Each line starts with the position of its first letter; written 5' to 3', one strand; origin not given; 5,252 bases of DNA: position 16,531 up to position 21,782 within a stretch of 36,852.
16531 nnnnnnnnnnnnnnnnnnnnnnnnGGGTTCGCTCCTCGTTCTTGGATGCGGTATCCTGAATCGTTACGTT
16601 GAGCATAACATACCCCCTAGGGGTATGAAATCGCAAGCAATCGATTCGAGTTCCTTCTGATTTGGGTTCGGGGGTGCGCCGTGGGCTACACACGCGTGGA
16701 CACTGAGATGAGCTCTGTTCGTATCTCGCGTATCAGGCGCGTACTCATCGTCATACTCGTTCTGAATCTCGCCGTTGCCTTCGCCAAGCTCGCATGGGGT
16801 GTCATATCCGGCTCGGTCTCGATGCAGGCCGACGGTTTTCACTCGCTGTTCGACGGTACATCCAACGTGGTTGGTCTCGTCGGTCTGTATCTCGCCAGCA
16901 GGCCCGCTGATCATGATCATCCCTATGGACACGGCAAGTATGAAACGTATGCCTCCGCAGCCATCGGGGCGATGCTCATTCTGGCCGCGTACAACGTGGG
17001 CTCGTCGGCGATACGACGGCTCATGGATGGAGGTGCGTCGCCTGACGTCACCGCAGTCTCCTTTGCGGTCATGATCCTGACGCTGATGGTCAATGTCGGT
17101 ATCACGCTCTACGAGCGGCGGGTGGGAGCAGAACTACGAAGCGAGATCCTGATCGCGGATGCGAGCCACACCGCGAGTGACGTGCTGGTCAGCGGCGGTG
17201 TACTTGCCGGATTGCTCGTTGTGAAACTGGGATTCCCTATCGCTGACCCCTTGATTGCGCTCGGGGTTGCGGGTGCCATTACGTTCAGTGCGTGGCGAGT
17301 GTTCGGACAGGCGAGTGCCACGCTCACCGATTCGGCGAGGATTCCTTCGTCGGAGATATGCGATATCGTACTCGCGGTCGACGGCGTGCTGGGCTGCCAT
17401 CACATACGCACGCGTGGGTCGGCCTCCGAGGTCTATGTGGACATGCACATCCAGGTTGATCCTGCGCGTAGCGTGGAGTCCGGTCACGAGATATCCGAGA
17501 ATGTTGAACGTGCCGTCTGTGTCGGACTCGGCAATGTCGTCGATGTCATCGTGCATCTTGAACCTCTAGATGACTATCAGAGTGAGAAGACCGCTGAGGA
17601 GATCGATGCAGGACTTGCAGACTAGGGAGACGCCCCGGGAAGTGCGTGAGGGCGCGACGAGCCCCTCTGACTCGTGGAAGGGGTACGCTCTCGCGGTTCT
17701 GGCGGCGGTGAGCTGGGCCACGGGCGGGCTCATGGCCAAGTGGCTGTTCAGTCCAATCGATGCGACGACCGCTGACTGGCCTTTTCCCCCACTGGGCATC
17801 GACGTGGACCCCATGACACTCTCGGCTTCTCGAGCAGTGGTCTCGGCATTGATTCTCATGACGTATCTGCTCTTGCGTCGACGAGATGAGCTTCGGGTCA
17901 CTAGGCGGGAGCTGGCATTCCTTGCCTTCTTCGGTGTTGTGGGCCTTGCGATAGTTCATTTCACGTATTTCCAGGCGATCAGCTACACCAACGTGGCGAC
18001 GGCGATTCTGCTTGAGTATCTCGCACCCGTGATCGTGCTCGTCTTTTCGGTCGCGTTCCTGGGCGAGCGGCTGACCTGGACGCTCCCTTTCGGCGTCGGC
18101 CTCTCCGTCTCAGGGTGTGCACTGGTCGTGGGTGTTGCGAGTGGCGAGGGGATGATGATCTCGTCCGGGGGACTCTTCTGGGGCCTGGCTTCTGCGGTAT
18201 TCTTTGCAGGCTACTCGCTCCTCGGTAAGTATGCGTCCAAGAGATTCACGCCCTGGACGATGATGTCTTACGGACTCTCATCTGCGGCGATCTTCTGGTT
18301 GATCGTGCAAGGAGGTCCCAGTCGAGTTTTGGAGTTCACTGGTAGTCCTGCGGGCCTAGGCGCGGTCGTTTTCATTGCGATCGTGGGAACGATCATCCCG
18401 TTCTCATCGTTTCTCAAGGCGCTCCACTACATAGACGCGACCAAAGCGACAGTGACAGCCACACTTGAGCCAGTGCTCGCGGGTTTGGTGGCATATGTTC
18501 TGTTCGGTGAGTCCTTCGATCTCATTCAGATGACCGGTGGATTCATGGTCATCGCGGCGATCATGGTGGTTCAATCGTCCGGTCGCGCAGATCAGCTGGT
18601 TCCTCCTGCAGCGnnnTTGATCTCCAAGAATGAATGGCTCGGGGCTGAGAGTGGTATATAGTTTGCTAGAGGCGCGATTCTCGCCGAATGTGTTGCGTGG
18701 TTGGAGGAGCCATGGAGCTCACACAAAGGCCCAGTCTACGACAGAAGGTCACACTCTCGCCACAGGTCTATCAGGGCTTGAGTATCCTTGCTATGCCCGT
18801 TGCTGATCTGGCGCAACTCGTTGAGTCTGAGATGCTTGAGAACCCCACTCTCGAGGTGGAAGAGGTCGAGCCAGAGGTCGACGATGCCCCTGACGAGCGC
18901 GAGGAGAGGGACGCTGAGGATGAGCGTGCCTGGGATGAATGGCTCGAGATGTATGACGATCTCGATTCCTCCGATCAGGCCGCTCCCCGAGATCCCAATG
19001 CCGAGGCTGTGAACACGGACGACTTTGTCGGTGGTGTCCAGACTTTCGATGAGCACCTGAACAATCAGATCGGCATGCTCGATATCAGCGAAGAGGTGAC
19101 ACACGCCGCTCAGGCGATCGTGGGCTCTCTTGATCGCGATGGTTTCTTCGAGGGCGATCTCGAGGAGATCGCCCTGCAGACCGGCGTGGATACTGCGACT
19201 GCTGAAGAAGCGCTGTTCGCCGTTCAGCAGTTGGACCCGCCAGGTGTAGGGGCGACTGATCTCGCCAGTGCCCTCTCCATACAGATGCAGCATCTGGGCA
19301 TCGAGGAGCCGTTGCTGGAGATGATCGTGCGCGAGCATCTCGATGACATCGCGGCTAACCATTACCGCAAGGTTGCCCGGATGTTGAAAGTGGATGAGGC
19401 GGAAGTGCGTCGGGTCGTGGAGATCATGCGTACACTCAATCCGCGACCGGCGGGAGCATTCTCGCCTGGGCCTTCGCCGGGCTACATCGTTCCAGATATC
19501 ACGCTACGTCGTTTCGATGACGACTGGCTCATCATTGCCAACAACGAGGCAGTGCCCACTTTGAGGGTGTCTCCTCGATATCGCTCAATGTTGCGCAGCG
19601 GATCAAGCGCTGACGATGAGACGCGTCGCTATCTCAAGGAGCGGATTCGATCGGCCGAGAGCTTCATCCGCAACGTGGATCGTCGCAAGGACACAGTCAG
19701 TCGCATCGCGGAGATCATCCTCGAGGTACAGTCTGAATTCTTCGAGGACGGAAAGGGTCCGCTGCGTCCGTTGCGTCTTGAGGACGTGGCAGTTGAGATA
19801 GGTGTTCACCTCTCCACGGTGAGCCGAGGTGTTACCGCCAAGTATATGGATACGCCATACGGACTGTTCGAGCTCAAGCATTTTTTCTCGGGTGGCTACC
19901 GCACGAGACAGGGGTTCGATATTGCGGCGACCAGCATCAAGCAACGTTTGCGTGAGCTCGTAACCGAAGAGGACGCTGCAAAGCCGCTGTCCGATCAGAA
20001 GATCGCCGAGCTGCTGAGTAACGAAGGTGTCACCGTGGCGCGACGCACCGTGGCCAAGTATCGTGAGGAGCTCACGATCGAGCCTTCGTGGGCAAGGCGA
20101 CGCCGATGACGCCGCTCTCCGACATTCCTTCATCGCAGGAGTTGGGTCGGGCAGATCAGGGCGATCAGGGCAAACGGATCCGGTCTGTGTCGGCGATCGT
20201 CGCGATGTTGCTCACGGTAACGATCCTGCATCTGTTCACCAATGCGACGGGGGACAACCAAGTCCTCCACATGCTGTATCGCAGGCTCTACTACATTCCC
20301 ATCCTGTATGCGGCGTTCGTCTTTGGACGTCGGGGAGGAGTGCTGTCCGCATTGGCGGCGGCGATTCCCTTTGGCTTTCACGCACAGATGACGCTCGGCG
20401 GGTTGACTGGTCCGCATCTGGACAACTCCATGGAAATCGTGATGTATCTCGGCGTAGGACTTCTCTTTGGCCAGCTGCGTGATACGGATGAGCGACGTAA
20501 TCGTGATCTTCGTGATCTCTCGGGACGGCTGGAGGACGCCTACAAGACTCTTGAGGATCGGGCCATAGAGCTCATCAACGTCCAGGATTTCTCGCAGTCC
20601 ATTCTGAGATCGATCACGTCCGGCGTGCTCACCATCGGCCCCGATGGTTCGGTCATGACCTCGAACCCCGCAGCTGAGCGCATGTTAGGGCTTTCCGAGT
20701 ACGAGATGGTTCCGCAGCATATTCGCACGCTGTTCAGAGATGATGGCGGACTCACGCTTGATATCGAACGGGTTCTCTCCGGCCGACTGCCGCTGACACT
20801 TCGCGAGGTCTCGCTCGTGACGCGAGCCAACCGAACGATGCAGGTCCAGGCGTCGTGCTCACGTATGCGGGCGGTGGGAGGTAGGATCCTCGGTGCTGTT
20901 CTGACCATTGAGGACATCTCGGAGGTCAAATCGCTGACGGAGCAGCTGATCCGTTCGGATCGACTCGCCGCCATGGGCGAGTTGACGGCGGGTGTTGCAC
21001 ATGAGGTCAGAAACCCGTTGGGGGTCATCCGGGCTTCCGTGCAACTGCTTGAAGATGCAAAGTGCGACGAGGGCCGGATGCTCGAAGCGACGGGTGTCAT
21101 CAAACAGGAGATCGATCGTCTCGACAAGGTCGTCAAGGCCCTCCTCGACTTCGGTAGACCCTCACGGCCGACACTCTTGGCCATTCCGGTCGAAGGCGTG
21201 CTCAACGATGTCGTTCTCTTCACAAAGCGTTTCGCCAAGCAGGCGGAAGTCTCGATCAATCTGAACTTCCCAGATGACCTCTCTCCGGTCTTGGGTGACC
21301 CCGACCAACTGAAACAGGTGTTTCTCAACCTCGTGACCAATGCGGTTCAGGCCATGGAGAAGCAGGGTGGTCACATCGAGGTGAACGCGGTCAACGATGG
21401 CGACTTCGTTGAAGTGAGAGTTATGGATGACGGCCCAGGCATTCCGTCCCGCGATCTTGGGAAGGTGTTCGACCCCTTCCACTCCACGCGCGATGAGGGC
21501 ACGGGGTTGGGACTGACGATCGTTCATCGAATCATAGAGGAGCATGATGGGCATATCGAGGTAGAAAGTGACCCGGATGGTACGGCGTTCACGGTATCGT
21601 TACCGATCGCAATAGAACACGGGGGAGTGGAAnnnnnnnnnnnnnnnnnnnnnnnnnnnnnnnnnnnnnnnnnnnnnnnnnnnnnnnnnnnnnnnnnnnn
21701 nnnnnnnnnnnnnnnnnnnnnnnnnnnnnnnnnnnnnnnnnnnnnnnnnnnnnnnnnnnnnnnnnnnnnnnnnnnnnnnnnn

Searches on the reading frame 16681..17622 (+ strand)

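Call 24: search_protein_families(library=pfam, proteins=[window:16681-17622:+], max_evalue=0.001)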
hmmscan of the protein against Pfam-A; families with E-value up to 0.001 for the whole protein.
window:16681-17622:+ (314 aa): 2 families
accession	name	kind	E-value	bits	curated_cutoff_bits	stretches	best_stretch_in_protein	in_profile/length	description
PF01545.26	Cation_efflux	-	1.1e-42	146.6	26.6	1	22-214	1-196/198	Cation efflux family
PF16916.11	ZT_dimer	-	5.5e-21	74.8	26.7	1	224-295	7-77/78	Dimerisation domain of Zinc Transporter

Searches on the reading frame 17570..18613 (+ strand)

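Call 7: search_protein_families(library=pfam, proteins=[window:17570-18613:+], max_evalue=0.001)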
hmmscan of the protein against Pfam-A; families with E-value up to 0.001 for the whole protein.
window:17570-18613:+ (348 aa): 1 family
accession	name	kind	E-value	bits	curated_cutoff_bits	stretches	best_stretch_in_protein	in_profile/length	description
PF00892.27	EamA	-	2.7e-46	157.6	28.2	2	201-334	3-133/135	EamA-like transporter family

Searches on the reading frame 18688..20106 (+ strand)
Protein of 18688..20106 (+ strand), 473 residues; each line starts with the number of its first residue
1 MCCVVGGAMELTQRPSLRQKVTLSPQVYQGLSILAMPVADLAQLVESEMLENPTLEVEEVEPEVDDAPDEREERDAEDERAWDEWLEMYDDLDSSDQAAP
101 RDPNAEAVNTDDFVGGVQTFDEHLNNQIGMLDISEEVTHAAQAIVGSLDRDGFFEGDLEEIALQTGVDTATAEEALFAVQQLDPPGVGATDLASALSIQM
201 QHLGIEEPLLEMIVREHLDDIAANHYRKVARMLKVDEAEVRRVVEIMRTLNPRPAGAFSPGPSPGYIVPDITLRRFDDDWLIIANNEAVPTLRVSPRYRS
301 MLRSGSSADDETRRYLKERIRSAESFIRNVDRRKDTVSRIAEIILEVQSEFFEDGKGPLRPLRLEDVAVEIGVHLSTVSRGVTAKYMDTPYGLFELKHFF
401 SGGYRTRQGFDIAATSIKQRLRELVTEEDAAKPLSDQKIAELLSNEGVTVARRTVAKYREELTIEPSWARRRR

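Call 7: search_protein_families(library=pfam, proteins=[window:18688-20106:+], max_evalue=0.001)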
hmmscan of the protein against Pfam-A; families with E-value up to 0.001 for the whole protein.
window:18688-20106:+ (473 aa): 3 families
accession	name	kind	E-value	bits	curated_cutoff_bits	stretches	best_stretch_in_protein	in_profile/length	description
PF04552.19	Sigma54_DBD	-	1.1e-55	188.2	22.8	1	314-472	2-160/160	Sigma-54, DNA binding domain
PF04963.19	Sigma54_CBD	-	2.7e-51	174.4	22.9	1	112-298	4-185/185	Sigma-54 factor, core binding domain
PF00309.25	Sigma54_AID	-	2.4e-12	46.9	23.8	1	13-57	2-46/46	Sigma-54 factor, Activator interacting domain (AID)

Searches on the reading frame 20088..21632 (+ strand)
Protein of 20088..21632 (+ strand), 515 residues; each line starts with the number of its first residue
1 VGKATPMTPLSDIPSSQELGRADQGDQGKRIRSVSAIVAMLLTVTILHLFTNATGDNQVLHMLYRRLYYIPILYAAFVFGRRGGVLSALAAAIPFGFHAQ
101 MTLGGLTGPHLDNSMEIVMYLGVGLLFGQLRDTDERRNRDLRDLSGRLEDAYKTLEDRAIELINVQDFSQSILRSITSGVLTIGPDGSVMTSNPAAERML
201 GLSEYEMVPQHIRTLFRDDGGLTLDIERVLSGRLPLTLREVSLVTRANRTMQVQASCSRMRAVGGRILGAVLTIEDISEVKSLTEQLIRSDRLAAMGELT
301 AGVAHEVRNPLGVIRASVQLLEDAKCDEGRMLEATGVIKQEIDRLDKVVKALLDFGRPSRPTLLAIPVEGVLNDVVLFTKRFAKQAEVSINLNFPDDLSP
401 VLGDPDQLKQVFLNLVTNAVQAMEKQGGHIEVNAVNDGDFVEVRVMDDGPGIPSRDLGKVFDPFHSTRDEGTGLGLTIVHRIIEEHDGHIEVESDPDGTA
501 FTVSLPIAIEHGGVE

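Call 7: search_protein_families(library=pfam, proteins=[window:20088-21632:+], max_evalue=0.001)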
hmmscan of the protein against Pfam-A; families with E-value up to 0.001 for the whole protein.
window:20088-21632:+ (515 aa): 8 families
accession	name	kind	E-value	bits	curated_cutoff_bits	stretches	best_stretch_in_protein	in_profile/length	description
PF02518.31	HATPase_c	-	2.6e-28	99.1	26.4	1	403-507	1-109/111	Histidine kinase-, DNA gyrase B-, and HSP90-like ATPase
PF00512.31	HisKA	-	2.7e-13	50.2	26.9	1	296-358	2-63/66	His Kinase A (phospho-acceptor) domain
PF00989.32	PAS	-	1.6e-09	38.2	22.6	1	170-277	4-113/113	PAS fold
PF13426.13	PAS_9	-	3.4e-09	37.3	27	1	179-279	3-103/103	PAS domain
PF08448.16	PAS_4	-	7e-08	33.1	23.1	1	174-281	2-109/110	PAS fold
PF13581.12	HATPase_c_2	-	1.9e-06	28.3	27.4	1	416-503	40-125/127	Histidine kinase-like ATPase domain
PF13493.11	DUF4118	-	6.8e-06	26.2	28.4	1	36-139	4-102/107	Domain of unknown function (DUF4118)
PF14501.12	HATPase_c_5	-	0.00022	21.5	22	1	408-503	6-99/102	GHKL domain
